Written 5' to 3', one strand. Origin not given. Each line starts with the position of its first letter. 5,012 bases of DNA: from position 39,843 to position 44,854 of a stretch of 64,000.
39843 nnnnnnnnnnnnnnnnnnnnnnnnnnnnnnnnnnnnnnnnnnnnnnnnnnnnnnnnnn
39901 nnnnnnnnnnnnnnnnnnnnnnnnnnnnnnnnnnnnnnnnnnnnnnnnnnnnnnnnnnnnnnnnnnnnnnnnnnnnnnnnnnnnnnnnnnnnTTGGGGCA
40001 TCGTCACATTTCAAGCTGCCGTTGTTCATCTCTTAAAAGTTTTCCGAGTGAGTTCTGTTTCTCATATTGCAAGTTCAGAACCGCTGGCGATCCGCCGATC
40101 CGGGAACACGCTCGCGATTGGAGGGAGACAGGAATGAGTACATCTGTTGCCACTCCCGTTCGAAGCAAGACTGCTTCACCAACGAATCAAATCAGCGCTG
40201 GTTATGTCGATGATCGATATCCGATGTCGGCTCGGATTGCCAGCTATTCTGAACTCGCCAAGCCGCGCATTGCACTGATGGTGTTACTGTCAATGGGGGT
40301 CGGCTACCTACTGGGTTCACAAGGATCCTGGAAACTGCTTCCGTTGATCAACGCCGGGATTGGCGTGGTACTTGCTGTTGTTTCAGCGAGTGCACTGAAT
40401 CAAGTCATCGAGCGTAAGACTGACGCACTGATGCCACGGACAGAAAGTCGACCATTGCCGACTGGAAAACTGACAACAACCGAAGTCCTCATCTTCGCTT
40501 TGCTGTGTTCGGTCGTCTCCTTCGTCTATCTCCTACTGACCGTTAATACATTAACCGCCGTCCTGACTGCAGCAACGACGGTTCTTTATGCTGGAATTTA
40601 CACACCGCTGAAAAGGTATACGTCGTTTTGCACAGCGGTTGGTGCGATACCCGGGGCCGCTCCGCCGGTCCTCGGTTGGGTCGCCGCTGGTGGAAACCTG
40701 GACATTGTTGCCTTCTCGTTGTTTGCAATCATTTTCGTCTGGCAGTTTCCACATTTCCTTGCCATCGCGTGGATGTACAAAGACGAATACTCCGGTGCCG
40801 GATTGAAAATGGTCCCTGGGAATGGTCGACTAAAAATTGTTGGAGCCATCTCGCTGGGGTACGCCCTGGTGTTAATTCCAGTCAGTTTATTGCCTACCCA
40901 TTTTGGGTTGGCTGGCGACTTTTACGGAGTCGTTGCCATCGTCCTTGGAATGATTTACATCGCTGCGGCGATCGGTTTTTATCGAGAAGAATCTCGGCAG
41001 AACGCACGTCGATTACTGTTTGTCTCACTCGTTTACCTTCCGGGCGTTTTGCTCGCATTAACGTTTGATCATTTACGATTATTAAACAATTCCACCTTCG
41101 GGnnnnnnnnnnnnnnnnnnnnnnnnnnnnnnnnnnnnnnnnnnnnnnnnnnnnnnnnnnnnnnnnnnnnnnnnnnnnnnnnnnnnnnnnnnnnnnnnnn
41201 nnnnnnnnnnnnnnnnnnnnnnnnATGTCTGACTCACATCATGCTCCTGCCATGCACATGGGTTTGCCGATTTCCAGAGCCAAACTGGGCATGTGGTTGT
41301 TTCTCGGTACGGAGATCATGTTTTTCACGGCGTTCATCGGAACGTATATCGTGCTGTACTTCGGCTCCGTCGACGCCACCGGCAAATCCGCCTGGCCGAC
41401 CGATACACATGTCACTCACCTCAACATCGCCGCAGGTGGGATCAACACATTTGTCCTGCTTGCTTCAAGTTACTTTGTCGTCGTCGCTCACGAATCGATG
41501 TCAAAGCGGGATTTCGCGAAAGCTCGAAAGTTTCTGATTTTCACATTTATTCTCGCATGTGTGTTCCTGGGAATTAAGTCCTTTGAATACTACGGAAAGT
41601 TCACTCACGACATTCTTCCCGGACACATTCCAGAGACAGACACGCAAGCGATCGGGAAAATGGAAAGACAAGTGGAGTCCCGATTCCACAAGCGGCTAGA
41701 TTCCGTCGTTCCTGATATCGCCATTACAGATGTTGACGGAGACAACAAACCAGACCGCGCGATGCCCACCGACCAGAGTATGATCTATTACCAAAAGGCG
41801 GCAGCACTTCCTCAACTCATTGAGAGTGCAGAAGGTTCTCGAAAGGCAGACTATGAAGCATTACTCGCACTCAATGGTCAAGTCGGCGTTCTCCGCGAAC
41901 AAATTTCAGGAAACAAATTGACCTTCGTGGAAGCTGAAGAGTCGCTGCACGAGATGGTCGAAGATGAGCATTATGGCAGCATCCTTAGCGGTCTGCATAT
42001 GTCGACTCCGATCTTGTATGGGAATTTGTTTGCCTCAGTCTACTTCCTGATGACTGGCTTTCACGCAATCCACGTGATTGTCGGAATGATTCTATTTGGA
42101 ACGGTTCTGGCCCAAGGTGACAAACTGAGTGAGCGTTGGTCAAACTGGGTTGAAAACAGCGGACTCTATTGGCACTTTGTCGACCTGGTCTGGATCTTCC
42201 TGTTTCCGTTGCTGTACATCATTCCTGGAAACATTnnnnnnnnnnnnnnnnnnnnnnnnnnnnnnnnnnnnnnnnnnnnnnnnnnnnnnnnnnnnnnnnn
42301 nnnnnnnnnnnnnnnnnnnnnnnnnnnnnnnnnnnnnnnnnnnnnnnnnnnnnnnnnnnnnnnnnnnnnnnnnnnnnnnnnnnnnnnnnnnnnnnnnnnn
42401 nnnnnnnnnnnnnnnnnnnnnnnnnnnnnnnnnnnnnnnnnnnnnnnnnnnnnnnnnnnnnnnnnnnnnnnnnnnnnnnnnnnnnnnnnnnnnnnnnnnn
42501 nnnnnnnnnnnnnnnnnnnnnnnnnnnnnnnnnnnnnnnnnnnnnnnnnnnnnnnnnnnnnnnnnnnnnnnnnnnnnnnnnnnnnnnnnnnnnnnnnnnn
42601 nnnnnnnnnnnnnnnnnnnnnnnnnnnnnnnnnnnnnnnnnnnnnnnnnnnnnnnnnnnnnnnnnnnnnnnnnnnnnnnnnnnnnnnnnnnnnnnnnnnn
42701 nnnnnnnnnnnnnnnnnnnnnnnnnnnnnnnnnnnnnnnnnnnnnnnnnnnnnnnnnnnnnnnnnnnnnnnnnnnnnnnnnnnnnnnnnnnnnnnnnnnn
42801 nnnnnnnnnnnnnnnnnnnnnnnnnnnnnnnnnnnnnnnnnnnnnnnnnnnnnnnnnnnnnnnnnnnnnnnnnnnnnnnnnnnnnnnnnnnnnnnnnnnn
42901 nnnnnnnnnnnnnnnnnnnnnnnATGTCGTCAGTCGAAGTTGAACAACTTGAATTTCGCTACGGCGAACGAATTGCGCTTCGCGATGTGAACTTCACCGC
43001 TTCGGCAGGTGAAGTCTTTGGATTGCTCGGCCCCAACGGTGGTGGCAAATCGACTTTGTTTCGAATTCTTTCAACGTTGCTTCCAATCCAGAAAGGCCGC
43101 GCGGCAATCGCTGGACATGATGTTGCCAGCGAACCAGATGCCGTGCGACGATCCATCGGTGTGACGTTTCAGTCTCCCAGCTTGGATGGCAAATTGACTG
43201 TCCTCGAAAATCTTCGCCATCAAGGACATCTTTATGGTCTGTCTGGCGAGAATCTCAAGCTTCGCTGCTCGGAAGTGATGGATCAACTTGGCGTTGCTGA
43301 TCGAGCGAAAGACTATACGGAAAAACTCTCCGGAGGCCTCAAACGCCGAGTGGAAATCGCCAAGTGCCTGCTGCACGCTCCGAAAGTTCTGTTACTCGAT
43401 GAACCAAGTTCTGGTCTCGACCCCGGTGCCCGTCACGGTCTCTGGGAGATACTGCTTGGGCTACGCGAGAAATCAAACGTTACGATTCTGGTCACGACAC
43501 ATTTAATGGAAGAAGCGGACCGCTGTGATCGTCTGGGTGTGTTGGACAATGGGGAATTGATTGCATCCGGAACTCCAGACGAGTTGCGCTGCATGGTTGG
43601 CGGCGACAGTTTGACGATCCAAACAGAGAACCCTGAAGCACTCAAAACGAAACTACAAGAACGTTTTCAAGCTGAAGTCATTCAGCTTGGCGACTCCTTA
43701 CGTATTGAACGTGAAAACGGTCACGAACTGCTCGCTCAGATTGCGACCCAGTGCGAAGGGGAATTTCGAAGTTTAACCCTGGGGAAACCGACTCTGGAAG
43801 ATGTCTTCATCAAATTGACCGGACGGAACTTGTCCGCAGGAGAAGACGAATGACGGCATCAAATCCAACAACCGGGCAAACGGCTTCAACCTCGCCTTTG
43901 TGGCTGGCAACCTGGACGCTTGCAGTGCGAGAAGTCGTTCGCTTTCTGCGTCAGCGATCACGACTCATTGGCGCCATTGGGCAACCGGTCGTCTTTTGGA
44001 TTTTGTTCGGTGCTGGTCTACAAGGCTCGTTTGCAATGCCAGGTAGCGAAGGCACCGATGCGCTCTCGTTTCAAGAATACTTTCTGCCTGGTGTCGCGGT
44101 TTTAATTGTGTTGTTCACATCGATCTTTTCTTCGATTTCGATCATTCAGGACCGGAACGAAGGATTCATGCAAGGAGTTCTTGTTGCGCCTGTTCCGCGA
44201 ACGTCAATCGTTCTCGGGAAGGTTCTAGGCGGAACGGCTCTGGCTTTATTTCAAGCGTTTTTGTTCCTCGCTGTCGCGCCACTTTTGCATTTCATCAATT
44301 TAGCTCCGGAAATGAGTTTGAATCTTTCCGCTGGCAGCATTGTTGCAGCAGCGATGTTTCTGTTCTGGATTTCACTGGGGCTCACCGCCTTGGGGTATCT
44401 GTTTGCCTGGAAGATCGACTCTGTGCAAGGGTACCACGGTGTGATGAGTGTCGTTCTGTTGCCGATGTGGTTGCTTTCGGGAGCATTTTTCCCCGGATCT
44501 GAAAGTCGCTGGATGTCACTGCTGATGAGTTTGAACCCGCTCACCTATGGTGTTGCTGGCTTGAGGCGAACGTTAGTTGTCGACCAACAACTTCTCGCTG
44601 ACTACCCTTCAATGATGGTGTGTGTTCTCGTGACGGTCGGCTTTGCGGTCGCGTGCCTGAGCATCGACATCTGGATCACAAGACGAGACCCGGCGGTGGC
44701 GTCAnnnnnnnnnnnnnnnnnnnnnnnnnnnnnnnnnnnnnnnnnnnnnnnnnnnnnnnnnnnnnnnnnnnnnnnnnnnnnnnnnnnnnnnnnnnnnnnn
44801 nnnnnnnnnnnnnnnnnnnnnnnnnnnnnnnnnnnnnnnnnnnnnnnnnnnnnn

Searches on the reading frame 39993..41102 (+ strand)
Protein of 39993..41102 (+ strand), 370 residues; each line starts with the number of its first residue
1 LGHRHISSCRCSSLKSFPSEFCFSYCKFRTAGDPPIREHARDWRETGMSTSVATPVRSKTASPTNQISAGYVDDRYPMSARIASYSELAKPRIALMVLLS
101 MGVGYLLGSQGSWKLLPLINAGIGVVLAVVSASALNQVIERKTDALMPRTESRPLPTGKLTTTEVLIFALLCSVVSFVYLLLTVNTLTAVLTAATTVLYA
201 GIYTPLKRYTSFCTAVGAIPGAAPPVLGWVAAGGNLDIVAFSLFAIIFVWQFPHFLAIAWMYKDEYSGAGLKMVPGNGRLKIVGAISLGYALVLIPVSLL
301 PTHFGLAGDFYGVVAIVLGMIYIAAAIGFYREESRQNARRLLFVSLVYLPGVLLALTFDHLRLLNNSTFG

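Call 89: search_protein_families(library=pfam, proteins=[window:39993-41102:+], max_evalue=0.0001)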
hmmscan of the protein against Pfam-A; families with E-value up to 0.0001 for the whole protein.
window:39993-41102:+ (370 aa): 1 family
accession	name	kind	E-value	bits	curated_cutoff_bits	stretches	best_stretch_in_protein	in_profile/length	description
PF01040.23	UbiA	-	6.8e-52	176.7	34.2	1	98-346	2-249/250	UbiA prenyltransferase family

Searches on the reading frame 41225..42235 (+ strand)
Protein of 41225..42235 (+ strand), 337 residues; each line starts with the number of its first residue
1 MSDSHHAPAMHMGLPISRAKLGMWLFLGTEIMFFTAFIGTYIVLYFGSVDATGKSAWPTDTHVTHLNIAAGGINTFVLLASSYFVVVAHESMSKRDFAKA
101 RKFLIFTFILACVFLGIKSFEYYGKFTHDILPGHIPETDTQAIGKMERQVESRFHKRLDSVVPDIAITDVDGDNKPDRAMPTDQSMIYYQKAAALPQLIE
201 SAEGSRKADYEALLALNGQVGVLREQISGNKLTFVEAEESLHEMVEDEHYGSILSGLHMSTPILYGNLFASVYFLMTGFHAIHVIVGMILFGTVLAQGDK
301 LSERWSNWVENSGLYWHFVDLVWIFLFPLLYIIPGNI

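Call 89: search_protein_families(library=pfam, proteins=[window:41225-42235:+], max_evalue=0.0001)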
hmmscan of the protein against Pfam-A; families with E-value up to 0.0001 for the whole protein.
window:41225-42235:+ (337 aa): 1 family
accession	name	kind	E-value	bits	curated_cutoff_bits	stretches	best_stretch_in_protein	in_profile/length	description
PF00510.24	COX3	-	4.1e-21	76.4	23.8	2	268-332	189-255/258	Cytochrome c oxidase subunit III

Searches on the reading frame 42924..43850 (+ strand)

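Call 89: search_protein_families(library=pfam, proteins=[window:42924-43850:+], max_evalue=0.0001)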
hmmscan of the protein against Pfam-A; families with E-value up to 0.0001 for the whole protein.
window:42924-43850:+ (309 aa): 3 families
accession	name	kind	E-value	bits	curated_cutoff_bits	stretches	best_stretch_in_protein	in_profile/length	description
PF00005.33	ABC_tran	-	1.1e-32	113.9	25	1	19-162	1-136/137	ABC transporter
PF13304.12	AAA_21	-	2e-13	51.5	27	1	144-194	247-299/304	AAA domain, putative AbiEii toxin, Type IV TA system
PF13732.12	DrrA1-3_C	-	5.4e-08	33.9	27.4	1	216-298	1-80/81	ATP-binding protein DrrA1-3-like, C-terminal domain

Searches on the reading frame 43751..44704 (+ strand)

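Call 89: search_protein_families(library=pfam, proteins=[window:43751-44704:+], max_evalue=0.0001)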
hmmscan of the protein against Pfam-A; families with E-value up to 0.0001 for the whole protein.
window:43751-44704:+ (318 aa): 3 families
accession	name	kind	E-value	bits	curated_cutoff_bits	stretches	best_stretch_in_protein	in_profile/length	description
PF01061.29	ABC2_membrane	-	1.9e-24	86.8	26.9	1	54-274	3-209/211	ABC-2 type transporter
PF12698.13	ABC2_membrane_3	-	1.2e-15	57.9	31.6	1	104-299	157-342/347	ABC-2 family transporter protein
PF12679.13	ABC2_membrane_2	-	6.2e-06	26.1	27.2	1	102-230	48-190/283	ABC-2 family transporter protein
